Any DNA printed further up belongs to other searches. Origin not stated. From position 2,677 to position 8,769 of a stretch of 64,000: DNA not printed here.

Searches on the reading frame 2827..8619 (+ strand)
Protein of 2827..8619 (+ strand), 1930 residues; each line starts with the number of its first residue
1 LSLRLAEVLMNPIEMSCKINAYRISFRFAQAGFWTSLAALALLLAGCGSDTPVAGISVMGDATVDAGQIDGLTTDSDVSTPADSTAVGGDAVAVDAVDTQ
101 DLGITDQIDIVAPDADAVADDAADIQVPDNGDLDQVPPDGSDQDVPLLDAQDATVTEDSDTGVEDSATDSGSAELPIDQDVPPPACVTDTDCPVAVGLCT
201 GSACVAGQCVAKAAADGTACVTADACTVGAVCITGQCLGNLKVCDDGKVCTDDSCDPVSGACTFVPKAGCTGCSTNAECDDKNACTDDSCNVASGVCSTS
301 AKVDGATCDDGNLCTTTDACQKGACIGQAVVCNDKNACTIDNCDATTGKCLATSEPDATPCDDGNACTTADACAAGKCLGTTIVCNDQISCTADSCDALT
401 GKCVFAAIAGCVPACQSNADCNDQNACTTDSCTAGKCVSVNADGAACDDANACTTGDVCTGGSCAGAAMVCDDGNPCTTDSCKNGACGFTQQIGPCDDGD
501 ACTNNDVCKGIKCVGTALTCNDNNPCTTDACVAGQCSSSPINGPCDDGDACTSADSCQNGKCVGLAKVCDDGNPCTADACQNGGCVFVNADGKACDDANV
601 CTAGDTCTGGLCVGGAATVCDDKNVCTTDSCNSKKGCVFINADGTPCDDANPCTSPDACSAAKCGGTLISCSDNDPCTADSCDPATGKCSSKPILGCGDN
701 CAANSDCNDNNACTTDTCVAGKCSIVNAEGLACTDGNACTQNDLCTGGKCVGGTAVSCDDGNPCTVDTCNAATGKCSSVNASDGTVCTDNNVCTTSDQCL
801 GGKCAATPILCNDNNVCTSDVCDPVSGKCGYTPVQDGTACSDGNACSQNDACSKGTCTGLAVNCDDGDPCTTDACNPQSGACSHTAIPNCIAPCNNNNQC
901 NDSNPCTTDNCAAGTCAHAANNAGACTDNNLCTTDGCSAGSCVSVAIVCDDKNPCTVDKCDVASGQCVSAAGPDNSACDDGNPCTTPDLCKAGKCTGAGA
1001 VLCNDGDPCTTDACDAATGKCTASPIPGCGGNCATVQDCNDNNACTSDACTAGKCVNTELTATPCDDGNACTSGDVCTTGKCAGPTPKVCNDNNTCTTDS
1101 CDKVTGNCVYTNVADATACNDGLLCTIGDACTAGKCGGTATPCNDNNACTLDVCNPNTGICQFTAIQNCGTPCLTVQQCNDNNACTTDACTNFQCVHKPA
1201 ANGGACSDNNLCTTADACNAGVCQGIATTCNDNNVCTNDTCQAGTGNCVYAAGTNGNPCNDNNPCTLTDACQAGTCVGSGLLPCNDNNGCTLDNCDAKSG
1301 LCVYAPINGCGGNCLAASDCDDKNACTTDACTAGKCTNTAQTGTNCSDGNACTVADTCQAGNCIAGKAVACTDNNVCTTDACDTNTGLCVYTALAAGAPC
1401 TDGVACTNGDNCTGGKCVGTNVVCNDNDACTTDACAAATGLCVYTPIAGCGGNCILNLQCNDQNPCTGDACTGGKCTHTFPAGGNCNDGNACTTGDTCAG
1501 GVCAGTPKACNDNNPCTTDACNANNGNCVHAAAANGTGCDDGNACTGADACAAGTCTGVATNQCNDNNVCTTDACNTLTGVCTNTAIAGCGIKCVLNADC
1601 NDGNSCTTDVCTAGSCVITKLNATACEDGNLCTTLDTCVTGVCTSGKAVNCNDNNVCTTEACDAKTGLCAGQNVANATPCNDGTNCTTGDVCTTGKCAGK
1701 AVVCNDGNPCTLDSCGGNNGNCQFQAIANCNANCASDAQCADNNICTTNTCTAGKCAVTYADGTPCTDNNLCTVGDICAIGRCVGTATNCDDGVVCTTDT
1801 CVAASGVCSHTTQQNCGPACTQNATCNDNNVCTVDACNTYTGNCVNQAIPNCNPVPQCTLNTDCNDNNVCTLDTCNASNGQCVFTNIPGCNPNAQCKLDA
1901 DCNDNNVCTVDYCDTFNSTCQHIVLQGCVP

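Call 18: search_protein_families(library=pfam, proteins=[window:2827-8619:+], max_evalue=0.001)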
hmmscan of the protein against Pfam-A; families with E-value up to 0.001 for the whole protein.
window:2827-8619:+ (1930 aa): 1 family
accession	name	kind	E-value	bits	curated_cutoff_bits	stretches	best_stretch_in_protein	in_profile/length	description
PF00526.23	Dicty_CTDC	-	1.2e-143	466.7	27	23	1424-1447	2-24/24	Dictyostelium (slime mold) repeat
